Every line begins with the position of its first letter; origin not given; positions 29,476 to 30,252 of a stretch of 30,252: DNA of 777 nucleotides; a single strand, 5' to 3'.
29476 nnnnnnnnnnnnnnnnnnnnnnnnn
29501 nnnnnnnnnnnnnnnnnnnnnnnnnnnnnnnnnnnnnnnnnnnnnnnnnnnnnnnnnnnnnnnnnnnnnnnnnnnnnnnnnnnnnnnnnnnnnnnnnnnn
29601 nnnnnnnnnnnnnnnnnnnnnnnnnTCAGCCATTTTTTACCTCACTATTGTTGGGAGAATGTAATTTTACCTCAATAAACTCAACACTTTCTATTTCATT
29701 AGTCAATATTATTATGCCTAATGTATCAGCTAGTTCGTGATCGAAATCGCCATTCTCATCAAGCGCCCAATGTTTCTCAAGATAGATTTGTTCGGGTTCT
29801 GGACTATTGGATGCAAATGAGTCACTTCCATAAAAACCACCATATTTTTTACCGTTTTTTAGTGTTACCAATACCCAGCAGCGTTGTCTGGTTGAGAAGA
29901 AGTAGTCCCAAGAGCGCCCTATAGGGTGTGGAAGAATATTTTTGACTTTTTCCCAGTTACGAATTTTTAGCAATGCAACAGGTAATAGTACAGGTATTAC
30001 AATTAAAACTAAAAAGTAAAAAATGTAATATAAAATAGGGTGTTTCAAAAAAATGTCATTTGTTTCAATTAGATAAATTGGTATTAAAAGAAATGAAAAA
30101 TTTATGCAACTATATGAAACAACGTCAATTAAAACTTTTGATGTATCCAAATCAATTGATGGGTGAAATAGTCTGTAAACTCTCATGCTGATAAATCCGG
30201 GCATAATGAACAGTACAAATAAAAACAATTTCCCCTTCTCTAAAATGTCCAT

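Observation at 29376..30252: AT-rich two-gene cargo operon: membrane protein translationally coupled to a small Gln/Pro-rich protein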

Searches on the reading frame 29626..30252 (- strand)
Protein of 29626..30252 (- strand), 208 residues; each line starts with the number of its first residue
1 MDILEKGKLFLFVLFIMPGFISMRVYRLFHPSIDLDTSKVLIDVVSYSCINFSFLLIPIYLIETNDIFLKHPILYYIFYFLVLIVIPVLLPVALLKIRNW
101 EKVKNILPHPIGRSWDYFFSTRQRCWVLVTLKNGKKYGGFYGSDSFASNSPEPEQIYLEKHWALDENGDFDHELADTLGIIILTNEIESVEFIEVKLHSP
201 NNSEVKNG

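Call 4: search_protein_families(library=pfam, proteins=[window:29626-30252:-], max_evalue=1)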
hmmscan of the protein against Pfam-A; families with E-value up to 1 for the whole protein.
window:29626-30252:- (208 aa): 3 families
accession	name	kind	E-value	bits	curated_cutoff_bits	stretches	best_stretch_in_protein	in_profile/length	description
PF19865.4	DUF6338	-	3.1e-37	128.6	26.5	1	8-195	7-202/205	Family of unknown function (DUF6338)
PF01059.23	Oxidored_q5_N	-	0.064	13.8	22.7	1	30-90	47-107/110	NADH-ubiquinone oxidoreductase chain 4, amino terminus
PF06281.17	VP1_VP3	-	0.073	13.5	25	1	35-89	13-64/73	Structural protein VP1/VP3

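Call 5: search_protein_families(library=phrogs, proteins=[window:29626-30252:-], max_evalue=1)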
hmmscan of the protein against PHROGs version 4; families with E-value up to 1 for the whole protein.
window:29626-30252:- (208 aa): 2 families
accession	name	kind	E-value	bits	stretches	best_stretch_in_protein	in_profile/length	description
phrog_1865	-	unknown function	0.15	13.2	0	125-160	9-45/64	-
phrog_8718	-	unknown function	0.39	12.2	0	99-112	2-15/93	-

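Call 10: search_protein_families(library=padloc, proteins=[window:29626-30252:-], max_evalue=1)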
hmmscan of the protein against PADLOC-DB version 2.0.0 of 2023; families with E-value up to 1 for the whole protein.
window:29626-30252:- (208 aa): 0 families

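Call 11: search_protein_families(library=ncbifam, proteins=[window:29626-30252:-], max_evalue=1)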
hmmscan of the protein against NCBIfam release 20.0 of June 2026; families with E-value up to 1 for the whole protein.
window:29626-30252:- (208 aa): 0 families

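Call 21: find_homologous_proteins(query=window:29626-30252:-, max_evalue=0.001)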
Query window:29626-30252:- (208 aa): 72 proteins with E <= 0.001 among 297 candidates.
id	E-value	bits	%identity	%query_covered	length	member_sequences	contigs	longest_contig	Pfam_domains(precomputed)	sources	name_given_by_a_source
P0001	8.8e-135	465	100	100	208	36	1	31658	PF19865.5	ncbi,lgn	ncbi:TPA: DUF6338 family protein [Escherichia coli]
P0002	1.4e-116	406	86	100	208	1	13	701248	PF19865.5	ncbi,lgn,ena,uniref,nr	ncbi:TPA: DUF6338 family protein [Escherichia coli]|uniref:DUF6338 family protein n=1 Tax=Escherichi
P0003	4.5e-116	404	85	100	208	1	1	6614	PF19865.5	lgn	-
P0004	9.8e-116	403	85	100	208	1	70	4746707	PF19865.5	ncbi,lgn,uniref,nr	ncbi:hypothetical protein ZZ78_02080 [Salmonella enterica subsp. enterica serovar Infantis]|uniref:U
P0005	1.3e-115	402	86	100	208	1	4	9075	PF19865.5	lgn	-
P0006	1.4e-115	402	85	100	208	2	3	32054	PF19865.5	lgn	-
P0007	1.8e-115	402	85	100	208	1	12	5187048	PF19865.5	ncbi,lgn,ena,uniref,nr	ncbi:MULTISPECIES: DUF6338 family protein [Citrobacter freundii complex]|uniref:DUF6338 family prote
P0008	2.4e-115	402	85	100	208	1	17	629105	PF19865.5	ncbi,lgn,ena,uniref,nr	ncbi:TPA: DUF6338 family protein [Citrobacter freundii]|uniref:DUF6338 family protein n=1 Tax=Citrob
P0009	2.6e-115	401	85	100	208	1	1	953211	PF19865.5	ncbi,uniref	ncbi:DUF6338 family protein [Citrobacter portucalensis]|uniref:DUF6338 family protein n=1 Tax=Citrob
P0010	3.0e-115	401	84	100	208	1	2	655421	PF19865.5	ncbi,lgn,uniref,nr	ncbi:DUF6338 family protein [Salmonella enterica]|uniref:DUF6338 family protein n=1 Tax=Salmonella e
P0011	3.3e-115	401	85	100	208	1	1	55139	PF19865.5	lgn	-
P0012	3.8e-115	401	85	100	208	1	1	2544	PF19865.5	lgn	-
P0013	6.3e-115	400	84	100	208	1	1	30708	PF19865.5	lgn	-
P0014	7.5e-115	400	85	100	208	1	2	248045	PF19865.5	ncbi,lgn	ncbi:TPA: DUF6338 family protein [Citrobacter braakii]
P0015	1.0e-114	400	85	100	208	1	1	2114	PF19865.5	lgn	-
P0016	1.3e-114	399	85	100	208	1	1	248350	PF19865.5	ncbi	ncbi:TPA: DUF6338 family protein [Salmonella enterica]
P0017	2.3e-114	398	85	100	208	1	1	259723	PF19865.5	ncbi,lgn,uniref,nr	ncbi:DUF6338 family protein [Citrobacter freundii]|uniref:DUF6338 family protein n=1 Tax=Citrobacter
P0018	3.0e-114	398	84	100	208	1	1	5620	PF19865.5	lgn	-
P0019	3.3e-110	385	83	100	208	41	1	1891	PF19865.5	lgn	-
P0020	5.1e-110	384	82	100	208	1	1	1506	PF19865.5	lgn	-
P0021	8.5e-106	370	79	100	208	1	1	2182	PF19865.5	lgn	-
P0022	1.8e-105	369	79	100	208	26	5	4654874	PF19865.5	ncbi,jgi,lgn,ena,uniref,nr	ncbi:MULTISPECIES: DUF6338 family protein [Citrobacter]|uniref:DUF6338 family protein n=1 Tax=Citrob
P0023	2.1e-105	369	77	100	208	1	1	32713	PF19865.5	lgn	-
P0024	5.1e-103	361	77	99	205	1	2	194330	PF19865.5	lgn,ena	-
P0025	2.4e-102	359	77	99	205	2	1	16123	PF19865.5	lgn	-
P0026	2.5e-102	359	77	99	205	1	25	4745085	PF19865.5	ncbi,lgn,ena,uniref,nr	ncbi:DUF6338 family protein [Enterobacter hormaechei]|uniref:DUF6338 family protein n=1 Tax=Enteroba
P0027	9.5e-102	357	76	99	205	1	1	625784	PF19865.5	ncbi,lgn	ncbi:hypothetical protein ABTU80_001056 [Enterobacter cloacae]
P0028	1.0e-101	357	77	99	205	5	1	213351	PF19865.5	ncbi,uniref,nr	ncbi:DUF6338 family protein [Enterobacter ludwigii]|uniref:DUF6338 family protein n=1 Tax=Enterobact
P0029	1.6e-101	356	76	99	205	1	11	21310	PF19865.5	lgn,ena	-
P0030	5.8e-101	355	76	99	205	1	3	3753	PF19865.5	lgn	-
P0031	5.8e-100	351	75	99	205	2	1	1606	PF19865.5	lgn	-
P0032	1.5e-99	350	76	95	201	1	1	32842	PF19865.5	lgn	-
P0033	2.1e-99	349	74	100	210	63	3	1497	PF19865.5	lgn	-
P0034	4.4e-99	348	86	84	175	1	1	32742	PF19865.5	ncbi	ncbi:DUF6338 family protein, partial [Citrobacter youngae]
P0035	5.7e-99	348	73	99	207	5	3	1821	PF19865.5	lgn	-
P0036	1.5e-98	347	73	99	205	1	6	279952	PF19865.5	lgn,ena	-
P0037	4.0e-98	345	73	99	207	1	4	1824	PF19865.5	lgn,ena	-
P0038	1.2e-97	344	72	99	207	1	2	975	PF19865.5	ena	-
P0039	1.9e-96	340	72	94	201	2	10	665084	PF19865.5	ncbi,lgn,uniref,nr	ncbi:DUF6338 family protein [Escherichia coli]|uniref:DUF6338 family protein n=1 Tax=Escherichia col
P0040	3.9e-96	339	74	94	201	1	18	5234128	PF19865.5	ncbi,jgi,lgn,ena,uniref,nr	ncbi:TPA: hypothetical protein OL683_004759 [Citrobacter freundii]|jgi:hypothetical protein|uniref:D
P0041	2.5e-95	336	71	98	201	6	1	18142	PF19865.5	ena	-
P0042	3.1e-92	326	71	94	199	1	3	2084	PF19865.5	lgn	-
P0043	8.7e-92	325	71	94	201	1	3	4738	PF19865.5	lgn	-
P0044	9.3e-92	324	71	94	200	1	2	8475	PF19865.5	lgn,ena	-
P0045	5.5e-91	322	75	91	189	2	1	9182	PF19865.5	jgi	jgi:hypothetical protein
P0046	2.3e-88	313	69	94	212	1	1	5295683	PF19865.5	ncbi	ncbi:DUF6338 family protein [Pluralibacter gergoviae]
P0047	4.9e-88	312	67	98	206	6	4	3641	PF19865.5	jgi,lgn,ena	-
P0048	3.0e-87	310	74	88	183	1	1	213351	PF19865.5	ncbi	-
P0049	3.4e-87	310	69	95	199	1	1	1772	PF19865.5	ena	-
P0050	4.7e-87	309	68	96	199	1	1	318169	PF19865.5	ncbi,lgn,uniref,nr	ncbi:DUF6338 family protein [Siccibacter turicensis]|uniref:Uncharacterized protein n=1 Tax=Siccibac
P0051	6.7e-85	302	66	95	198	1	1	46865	PF19865.5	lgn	-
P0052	1.2e-84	301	70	93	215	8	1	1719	PF19865.5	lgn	-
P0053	2.5e-83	297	72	84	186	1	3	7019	PF19865.5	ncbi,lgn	-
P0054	1.9e-81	291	62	89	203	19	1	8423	PF19865.5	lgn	-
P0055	3.5e-77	277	59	88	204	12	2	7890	PF19865.5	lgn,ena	-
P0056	5.7e-69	250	50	98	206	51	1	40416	PF19865.5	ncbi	ncbi:DUF6338 family protein [Escherichia coli]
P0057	7.2e-66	240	52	94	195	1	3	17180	PF19865.5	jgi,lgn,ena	-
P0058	3.9e-63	231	49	94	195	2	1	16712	PF19865.5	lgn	-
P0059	3.1e-62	228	50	94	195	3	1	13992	PF19865.5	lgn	-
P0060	1.0e-59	220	47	94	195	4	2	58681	PF19865.5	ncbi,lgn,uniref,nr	ncbi:DUF6338 family protein [Enterobacter kobei]|uniref:DUF6338 family protein n=1 Tax=Enterobacter 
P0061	5.2e-57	211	50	94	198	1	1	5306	PF19865.5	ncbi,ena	-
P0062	1.5e-55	206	45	94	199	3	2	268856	PF19865.5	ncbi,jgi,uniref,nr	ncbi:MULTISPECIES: DUF6338 family protein [unclassified Serratia (in: enterobacteria)]|uniref:DUF633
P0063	1.2e-51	193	76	57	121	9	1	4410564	PF19865.5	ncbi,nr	ncbi:DUF6338 family protein [Pantoea agglomerans]|nr:DUF6338 family protein [Pantoea agglomerans]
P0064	2.6e-47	179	47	94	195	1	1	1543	PF19865.5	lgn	-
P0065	8.7e-47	177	46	94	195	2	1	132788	PF19865.5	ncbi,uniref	ncbi:DUF6338 family protein [Aeromonas salmonicida]|uniref:DUF6338 family protein n=1 Tax=Aeromonas 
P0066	9.1e-47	177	47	87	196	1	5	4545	PF19865.5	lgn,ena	-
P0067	1.6e-42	164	44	88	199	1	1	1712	PF19865.5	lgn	-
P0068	6.8e-35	139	37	94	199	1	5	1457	PF19865.5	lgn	-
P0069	2.3e-30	124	38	94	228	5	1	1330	PF19865.5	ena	-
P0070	4.6e-25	106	33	90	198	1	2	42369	PF19865.5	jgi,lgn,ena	-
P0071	4.7e-19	87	32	88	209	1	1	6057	PF19865.5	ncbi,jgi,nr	ncbi:MAG: DUF6338 family protein [Planctomycetaceae bacterium]|jgi:hypothetical protein|nr:DUF6338 f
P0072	1.0e-5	43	25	92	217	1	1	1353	PF19865.5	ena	-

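Call 26: find_related_loci(query=A1, collection=viral_contigs, flank=5000)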
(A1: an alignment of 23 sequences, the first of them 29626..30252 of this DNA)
Query A1 (208 aa) in viral_contigs; peptide patterns used: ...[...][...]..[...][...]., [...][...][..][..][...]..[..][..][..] (x = any residue, [..] = any of these).
123 stretches matched a pattern; 64 encode a relative of the query (tblastn E <= 1e-3); 63 distinct loci.
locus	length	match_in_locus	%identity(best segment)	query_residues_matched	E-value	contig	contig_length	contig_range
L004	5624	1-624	84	1-208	1e-114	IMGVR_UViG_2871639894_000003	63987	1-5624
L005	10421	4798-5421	85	1-208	1e-109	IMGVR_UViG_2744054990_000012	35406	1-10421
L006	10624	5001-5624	73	1-208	2e-102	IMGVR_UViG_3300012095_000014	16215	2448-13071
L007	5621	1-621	75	1-207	4e-97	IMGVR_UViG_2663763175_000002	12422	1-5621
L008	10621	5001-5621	75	1-207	3e-96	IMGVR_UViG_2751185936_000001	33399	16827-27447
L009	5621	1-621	75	1-207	3e-96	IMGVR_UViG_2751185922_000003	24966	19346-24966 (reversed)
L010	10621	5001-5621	75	1-207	3e-96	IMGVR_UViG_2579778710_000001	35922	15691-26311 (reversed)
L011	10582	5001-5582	70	1-194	3e-89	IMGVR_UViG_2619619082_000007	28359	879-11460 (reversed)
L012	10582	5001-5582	70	1-194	3e-89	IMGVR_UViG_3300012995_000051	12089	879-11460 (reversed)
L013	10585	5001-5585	74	1-195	1e-85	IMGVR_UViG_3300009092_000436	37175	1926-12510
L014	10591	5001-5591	68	1-199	2e-83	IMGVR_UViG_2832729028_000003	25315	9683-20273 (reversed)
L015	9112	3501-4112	50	1-204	4e-74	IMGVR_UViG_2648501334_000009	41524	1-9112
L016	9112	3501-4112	50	1-204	4e-74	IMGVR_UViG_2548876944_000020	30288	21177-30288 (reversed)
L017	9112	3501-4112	50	1-204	4e-74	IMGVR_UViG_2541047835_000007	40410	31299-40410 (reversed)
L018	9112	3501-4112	50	1-204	1e-73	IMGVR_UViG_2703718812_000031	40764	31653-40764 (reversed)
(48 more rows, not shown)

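Call 36: predict_structure(alignment_id=A1)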
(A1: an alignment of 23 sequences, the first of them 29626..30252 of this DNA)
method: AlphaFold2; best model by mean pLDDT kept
length: 208 residues; sequences in the alignment: 23
mean_pLDDT: 75.8   pTM: 0.55
mean pLDDT of the five models: 75.8, 75.6, 74.7, 74.3, 73.6
residues with pLDDT >= 90: 2; 70-90: 157; 50-70: 37; < 50: 12
segments of 3 or more residues with pLDDT < 50: 198-202, 204-208
pLDDT, mean of each block of 10 residues (from residue 1): 62 81 80 68 83 84 83 88 87 81 71 72 83 84 76 74 70 66 80 68 44
secondary structure, 60 per line:
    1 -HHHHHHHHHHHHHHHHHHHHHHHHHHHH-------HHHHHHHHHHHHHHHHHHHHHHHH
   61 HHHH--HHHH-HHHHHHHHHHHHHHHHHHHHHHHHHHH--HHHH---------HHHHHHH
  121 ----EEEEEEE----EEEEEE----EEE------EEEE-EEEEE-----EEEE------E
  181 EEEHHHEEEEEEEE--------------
elements in order: H2-29 H37-64 H67-70 H72-98 H101-104 H114-120 E125-131 E136-141 E146-148 E155-158 E160-164 E170-173 E180-183 E187-194

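Call 45: find_related_loci(query=A2, collection=genome_contigs, flank=6000)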
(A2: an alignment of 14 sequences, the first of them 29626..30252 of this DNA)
Query A2 (208 aa) in genome_contigs; peptide patterns used: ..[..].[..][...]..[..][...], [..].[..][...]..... (x = any residue, [..] = any of these).
227 stretches matched a pattern; 115 encode a relative of the query (tblastn E <= 1e-3); the best 80 are kept; 80 distinct loci.
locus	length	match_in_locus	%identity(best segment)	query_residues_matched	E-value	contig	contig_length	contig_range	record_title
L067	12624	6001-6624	74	1-208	2e-103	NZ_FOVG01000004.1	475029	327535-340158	Candidatus Pantoea varia isolate OV426, whole genome shotgun sequence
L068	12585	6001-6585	48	1-195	4e-65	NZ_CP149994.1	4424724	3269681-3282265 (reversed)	Dryocola sp. BD613 chromosome, complete genome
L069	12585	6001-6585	47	1-195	9e-65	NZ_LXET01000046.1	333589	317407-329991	Hafnia paralvei ATCC 29927 Sequence00046, whole genome shotgun sequence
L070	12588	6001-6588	49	1-196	1e-61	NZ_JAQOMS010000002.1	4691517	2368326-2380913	Psychrosphaera algicola strain G1-22 contig_2, whole genome shotgun sequence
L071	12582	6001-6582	49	1-194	4e-66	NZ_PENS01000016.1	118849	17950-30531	Proteus terrae strain LMG 28659 Scaffold15_1, whole genome shotgun sequence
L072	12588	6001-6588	45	1-196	6e-60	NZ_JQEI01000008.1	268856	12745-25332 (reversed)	Serratia sp. Ag1 contig08, whole genome shotgun sequence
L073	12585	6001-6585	45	1-195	1e-59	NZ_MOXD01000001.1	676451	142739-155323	Serratia oryzae strain J11-6 NODE_1_length_676451_cov_35.3381, whole genome shotgun sequence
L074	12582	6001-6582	48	1-194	1e-59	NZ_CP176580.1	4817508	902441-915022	Nitrincola sp. MINF-07-Sa-05 chromosome, complete genome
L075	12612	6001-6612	45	1-204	5e-59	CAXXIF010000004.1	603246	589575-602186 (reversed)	MAG: Aeromonadaceae bacterium isolate a2a4d2f2-4c42-4584-8ff5-9e7a0589214e genome assembly, contig: contig_4, whole geno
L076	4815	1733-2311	47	1-193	3e-59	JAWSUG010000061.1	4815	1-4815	MAG: Desulfobulbaceae bacterium isolate B4G8CH4-05 NODE_61_length_4815_cov_3.745884, whole genome shotgun sequence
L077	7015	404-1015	43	1-204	2e-58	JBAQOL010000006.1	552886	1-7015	MAG: Ferribacterium limneticum isolate MFD03279_ilm_asm_bin11 k127_156949, whole genome shotgun sequence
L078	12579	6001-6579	46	1-193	6e-58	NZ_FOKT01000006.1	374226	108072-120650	Microbulbifer thermotolerans strain DSM 19189, whole genome shotgun sequence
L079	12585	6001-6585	46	1-195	4e-58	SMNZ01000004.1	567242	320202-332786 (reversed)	Alteromonadaceae bacterium M269 M269_contig_4, whole genome shotgun sequence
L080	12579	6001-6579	46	1-193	2e-57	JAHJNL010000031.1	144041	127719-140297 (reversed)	MAG: Proteobacteria bacterium isolate Old_saline_glass_biofilm.mb.15 Old_saline_glass_b.mb.15_k141_13588, whole genome s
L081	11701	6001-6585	45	1-195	3e-57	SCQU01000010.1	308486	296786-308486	MAG: Rhodanobacteraceae bacterium isolate FW021_bin.35 FW021_bin.35-26607, whole genome shotgun sequence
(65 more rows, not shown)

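Call 52: search_protein_families(library=pfam, alignment_id=A3, max_evalue=0.00001)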
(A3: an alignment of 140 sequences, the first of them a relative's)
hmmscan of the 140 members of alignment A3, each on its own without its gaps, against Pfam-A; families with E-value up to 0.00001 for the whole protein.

A. member 1, L067:4619-5407:+ (263 aa): 4 families
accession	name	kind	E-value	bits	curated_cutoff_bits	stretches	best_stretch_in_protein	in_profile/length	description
PF00106.31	adh_short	-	1.2e-42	146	26.6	1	6-194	2-190/195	short chain dehydrogenase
PF13561.12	adh_short_C2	-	8e-29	101.3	27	1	11-195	1-185/236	Enoyl-(Acyl carrier protein) reductase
PF08659.16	KR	-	4.3e-12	46.8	22.6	1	5-170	1-166/180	KR domain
PF01370.27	Epimerase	-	5.3e-06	26.5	20.9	1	7-118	1-103/240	NAD dependent epimerase/dehydratase family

B. families by the number of members that match (of 140 scanned): 127 families (the first 25 are shown)
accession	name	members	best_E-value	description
PF07992.20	Pyr_redox_2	4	6.5e-69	Pyridine nucleotide-disulphide oxidoreductase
PF00656.27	Peptidase_C14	4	1.6e-21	Caspase domain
PF00270.35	DEAD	3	2.4e-52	DEAD/DEAH box helicase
PF00589.27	Phage_integrase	3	1.8e-31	Phage integrase family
PF00078.32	RVT_1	3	3.1e-31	Reverse transcriptase (RNA-dependent DNA polymerase)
PF00271.37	Helicase_C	3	1.3e-30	Helicase conserved C-terminal domain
PF00176.29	SNF2-rel_dom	3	2.6e-25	SNF2-related domain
PF13304.12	AAA_21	3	1.8e-22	AAA domain, putative AbiEii toxin, Type IV TA system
PF02463.25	SMC_N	3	1.8e-12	RecF/RecN/SMC N terminal domain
PF13450.12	NAD_binding_8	3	2.6e-07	NAD(P)-binding Rossmann-like domain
PF20720.3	nSTAND3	2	8.7e-49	Novel STAND NTPase 3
PF14691.11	Fer4_20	2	6.2e-43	Dihydroprymidine dehydrogenase domain II, 4Fe-4S cluster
PF13175.12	AAA_15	2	6.6e-41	AAA ATPase domain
PF08843.17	AbiEii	2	4.2e-21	Nucleotidyl transferase AbiEii toxin, Type IV TA system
PF01420.25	Methylase_S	2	5.5e-21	Type I restriction modification DNA specificity domain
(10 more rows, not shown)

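Call 53: search_protein_families(library=padloc, alignment_id=A3, max_evalue=0.00001)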
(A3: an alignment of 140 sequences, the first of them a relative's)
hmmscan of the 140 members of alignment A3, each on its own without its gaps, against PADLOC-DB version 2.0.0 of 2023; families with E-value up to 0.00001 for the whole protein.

A. member 1, L067:4619-5407:+ (263 aa): 0 families

B. families by the number of members that match (of 140 scanned): 559 families (the first 25 are shown)
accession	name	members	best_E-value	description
PDLC02987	caspase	4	2.5e-24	-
PDLC03928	PsyrT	3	6.2e-110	-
PDLC02952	RT_VI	3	3.1e-72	-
PDLC01136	RT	3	3e-53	RT (reverse transcriptase)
PDLC00632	ZorD1|ZorD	3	2.2e-48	"SWI2/SNF2 helicase, Mrr-like nuclease"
PDLC03754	RT_UG17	3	7.6e-44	DRT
PDLC00633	ZorD1|ZorD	3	6e-42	"SWI2/SNF2 helicase, Mrr-like nuclease"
PDLC02962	RT-TIR_XII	3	3.5e-39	single gene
PDLC02942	RT_III-A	3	7.6e-39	-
PDLC03739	RT_Ec107-like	3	2e-38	retron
PDLC02941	RT_II-A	3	2.7e-38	-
PDLC02961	RT-TIR_XII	3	1.4e-37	single gene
PDLC02955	RT_X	3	1.9e-37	-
PDLC02956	RT_XIII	3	3.1e-37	-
PDLC02946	RT_III-A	3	4.2e-37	-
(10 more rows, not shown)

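Call 63: search_dna_similar(query=window:29626-30252:-, collection=phages, mode=protein, max_rows=40, max_evalue=0.001)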
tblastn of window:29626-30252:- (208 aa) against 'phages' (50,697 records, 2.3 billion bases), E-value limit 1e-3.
Records with a match: 1; places in all: 1; records where one place covers at least 80% of the query: 1.
Best place of each record, by identity: <60% 1.
By first word of the organism name: Klebsiella 1.
By host as written in the record: horse 1.
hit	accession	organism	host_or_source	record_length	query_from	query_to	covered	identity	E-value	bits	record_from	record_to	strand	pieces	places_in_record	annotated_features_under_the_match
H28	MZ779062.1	Klebsiella phage pJN2-26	horse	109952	1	194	93%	48.5%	2e-56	197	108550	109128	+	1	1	hypothetical protein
